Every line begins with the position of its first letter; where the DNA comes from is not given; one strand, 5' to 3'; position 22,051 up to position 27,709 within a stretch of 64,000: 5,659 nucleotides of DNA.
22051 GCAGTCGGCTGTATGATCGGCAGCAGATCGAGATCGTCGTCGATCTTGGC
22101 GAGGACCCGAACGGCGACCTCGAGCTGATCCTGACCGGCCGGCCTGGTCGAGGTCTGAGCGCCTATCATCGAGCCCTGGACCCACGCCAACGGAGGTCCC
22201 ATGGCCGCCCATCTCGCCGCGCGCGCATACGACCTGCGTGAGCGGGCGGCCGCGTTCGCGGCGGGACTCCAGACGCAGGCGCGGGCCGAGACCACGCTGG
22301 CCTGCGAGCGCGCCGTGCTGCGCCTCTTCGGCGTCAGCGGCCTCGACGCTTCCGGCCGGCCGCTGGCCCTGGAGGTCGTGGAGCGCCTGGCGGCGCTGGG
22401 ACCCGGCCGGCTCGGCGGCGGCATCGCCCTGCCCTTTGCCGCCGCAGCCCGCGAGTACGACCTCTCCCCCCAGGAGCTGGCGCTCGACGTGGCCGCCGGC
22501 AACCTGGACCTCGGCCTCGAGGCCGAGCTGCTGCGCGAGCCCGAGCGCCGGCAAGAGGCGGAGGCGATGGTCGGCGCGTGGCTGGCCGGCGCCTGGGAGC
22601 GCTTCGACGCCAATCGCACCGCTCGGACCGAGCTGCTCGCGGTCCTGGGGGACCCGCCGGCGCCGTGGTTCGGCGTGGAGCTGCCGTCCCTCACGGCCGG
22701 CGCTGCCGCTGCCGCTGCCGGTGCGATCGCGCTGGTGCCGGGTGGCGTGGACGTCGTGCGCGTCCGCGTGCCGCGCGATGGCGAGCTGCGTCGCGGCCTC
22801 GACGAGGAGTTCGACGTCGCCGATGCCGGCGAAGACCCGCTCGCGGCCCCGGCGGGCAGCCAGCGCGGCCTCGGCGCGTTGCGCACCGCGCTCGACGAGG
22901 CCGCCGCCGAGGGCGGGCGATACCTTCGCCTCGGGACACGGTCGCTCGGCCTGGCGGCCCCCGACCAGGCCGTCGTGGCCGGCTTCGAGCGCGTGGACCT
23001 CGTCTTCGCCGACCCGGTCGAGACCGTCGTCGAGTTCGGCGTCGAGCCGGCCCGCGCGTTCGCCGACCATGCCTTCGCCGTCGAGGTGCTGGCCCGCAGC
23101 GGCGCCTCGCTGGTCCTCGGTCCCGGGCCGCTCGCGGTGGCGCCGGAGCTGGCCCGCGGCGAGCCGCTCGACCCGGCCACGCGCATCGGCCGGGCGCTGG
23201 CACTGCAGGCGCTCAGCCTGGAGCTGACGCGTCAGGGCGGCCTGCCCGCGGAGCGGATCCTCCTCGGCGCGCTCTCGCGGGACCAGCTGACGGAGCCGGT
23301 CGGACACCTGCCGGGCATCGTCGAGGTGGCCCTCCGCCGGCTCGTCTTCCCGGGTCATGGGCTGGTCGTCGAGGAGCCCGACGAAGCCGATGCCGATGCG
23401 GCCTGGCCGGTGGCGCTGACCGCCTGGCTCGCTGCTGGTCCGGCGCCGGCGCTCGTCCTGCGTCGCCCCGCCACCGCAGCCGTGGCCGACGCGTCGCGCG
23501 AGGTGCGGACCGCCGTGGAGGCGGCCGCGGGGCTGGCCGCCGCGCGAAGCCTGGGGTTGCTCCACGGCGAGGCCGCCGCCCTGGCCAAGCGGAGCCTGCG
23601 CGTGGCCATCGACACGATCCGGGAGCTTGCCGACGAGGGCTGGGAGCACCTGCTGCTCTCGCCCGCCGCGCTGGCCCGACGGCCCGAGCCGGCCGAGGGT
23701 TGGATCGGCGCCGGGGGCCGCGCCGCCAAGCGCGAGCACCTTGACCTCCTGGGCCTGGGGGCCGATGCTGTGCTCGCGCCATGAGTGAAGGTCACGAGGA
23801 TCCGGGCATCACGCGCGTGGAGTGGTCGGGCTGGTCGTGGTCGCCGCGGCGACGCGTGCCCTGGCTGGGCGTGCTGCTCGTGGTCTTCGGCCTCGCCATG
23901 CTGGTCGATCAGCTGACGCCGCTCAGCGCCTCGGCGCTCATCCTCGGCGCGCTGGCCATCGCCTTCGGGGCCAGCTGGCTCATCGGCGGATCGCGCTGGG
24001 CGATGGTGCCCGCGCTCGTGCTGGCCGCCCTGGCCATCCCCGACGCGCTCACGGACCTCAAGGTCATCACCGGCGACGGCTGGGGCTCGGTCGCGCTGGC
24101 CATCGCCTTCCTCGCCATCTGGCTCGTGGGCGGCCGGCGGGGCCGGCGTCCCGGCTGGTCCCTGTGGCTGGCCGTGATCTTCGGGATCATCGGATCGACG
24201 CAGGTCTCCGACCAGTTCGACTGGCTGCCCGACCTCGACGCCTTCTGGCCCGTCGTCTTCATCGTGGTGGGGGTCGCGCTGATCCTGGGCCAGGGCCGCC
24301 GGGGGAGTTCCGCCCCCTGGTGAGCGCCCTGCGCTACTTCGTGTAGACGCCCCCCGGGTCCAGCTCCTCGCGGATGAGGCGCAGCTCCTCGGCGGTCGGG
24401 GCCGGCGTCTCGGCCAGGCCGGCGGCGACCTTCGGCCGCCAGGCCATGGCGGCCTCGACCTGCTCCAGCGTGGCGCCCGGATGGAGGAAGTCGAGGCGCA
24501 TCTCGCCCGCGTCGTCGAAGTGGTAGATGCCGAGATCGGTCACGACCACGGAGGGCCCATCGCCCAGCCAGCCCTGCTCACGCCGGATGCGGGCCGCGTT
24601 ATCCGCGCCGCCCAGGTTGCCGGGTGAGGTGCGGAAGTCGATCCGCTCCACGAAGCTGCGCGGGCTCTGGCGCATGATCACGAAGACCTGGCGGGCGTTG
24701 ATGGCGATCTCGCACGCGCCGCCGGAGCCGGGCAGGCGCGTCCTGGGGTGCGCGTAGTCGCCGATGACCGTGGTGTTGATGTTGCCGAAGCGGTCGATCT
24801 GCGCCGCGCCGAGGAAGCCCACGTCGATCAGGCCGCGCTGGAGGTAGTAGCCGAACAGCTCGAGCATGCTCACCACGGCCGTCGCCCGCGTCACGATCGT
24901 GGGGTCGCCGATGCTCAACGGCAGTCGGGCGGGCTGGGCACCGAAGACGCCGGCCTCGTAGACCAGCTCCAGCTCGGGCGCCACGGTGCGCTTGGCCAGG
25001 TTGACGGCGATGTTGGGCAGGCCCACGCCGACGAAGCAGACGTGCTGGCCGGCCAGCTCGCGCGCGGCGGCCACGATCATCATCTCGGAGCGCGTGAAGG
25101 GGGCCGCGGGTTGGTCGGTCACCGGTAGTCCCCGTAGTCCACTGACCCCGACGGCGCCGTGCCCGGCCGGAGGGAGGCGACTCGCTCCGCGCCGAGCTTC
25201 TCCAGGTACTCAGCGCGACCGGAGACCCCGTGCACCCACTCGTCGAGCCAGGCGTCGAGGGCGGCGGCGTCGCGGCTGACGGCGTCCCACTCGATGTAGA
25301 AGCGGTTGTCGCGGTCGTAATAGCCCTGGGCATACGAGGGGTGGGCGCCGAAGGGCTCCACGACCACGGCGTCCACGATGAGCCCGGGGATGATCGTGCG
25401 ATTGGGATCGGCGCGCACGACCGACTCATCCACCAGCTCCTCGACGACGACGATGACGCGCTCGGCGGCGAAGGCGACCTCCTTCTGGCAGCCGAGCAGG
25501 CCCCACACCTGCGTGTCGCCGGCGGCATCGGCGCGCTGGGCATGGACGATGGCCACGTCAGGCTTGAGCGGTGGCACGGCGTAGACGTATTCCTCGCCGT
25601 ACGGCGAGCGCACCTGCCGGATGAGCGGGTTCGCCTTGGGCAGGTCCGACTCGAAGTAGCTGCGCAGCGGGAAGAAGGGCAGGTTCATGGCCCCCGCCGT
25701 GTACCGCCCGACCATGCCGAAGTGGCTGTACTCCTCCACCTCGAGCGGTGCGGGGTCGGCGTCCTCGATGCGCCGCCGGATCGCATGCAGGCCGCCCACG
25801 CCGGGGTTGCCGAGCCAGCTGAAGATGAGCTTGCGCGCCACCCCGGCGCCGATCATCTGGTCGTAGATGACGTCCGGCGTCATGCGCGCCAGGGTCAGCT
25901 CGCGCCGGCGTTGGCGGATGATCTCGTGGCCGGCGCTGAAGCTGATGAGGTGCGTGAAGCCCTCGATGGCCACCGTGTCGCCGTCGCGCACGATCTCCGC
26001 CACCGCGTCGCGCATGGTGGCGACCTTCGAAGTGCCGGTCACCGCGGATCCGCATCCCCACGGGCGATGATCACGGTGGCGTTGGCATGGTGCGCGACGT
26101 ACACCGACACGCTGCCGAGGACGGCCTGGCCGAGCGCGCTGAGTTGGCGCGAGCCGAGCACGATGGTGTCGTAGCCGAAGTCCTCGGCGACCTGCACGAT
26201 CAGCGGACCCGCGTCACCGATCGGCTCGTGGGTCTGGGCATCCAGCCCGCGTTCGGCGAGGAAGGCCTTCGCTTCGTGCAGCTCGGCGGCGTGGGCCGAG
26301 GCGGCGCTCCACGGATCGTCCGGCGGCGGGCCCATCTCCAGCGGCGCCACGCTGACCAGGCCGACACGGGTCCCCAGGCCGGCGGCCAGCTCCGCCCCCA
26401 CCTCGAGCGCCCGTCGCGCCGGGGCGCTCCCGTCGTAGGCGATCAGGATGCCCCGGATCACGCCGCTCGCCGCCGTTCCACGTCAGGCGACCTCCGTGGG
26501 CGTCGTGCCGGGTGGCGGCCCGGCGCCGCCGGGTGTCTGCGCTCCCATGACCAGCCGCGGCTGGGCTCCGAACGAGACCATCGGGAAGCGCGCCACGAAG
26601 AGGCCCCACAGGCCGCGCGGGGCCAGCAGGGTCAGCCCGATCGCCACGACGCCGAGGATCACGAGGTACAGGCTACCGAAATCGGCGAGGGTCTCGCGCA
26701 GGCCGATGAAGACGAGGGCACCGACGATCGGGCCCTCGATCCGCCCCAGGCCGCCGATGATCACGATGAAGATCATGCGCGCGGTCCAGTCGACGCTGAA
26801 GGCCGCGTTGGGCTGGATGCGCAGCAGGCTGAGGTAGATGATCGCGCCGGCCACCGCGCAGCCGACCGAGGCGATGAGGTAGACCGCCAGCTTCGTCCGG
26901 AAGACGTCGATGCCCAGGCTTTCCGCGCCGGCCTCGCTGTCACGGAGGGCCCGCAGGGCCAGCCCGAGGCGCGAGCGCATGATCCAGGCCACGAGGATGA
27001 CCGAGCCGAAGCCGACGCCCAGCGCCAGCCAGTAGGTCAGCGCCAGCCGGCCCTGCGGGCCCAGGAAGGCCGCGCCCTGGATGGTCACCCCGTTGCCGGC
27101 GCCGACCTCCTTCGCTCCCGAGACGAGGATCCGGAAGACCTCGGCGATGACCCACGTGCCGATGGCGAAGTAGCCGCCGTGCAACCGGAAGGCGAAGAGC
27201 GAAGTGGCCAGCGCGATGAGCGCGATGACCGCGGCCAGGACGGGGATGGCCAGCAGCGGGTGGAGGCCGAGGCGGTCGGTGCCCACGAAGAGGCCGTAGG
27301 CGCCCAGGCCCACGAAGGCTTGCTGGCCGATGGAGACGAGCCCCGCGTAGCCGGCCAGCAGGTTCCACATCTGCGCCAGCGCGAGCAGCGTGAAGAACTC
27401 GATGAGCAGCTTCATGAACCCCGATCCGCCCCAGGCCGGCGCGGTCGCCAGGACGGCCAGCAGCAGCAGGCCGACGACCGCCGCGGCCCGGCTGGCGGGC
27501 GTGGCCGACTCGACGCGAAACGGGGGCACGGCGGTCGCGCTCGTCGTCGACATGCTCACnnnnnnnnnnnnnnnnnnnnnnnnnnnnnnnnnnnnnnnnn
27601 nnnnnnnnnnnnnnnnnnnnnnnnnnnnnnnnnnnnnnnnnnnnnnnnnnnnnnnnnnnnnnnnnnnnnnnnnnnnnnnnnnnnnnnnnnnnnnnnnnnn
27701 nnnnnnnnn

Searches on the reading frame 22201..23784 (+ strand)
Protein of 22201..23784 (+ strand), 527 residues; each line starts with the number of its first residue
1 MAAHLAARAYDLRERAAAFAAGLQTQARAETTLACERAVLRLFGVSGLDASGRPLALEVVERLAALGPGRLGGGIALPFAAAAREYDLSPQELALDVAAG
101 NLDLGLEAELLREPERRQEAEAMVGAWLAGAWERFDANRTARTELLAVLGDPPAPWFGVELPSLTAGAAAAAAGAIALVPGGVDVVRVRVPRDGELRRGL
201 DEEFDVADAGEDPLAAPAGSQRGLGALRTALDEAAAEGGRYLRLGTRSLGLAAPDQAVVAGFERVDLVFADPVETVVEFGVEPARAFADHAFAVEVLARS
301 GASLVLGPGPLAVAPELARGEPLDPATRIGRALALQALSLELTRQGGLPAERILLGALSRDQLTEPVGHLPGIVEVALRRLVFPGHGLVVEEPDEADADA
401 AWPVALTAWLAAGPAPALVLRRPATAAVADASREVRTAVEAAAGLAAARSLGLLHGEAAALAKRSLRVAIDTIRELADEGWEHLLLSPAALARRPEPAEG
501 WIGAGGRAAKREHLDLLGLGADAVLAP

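Call 33: search_protein_families(library=pfam, proteins=[window:22201-23784:+], max_evalue=0.001)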
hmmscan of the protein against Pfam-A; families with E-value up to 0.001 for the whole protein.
window:22201-23784:+ (527 aa): 1 family
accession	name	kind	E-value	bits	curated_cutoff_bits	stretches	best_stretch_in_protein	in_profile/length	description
PF09043.17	Lys-AminoMut_A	-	1.1e-27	97.1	25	1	12-303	11-288/508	D-Lysine 5,6-aminomutase TIM-barrel domain of alpha subunit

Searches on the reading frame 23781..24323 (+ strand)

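Call 33: search_protein_families(library=pfam, proteins=[window:23781-24323:+], max_evalue=0.001)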
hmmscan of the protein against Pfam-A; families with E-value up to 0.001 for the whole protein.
window:23781-24323:+ (180 aa): 2 families
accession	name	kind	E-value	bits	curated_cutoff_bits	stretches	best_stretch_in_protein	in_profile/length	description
PF22570.1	LiaF-TM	-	9.2e-06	26.9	27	0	96-174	22-97/98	LiaF transmembrane domain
PF18917.5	LiaI-LiaF-like_TM1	-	0.0004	20.8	27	0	129-168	2-42/42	LiaI-LiaF-like transmembrane region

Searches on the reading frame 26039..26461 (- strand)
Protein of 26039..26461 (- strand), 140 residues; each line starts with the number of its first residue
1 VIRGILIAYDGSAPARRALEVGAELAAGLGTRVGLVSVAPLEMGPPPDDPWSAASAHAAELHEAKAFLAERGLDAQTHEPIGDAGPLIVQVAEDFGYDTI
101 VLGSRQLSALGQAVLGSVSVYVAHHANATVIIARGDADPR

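Call 33: search_protein_families(library=pfam, proteins=[window:26039-26461:-], max_evalue=0.001)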
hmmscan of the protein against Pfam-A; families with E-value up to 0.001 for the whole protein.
window:26039-26461:- (140 aa): 1 family
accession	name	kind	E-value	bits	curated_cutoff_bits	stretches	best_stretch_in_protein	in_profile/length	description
PF00582.32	Usp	-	1.4e-27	97.4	24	1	1-134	1-141/141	Universal stress protein family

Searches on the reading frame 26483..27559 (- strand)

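Call 85: search_protein_families(library=pfam, proteins=[window:26483-27559:-], max_evalue=0.001)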
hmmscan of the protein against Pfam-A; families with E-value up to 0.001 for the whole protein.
window:26483-27559:- (358 aa): 1 family
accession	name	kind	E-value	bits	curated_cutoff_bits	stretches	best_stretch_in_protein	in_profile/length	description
PF02653.21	BPD_transp_2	-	8.1e-33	114.1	26.8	1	51-307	5-266/269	Branched-chain amino acid transport system / permease component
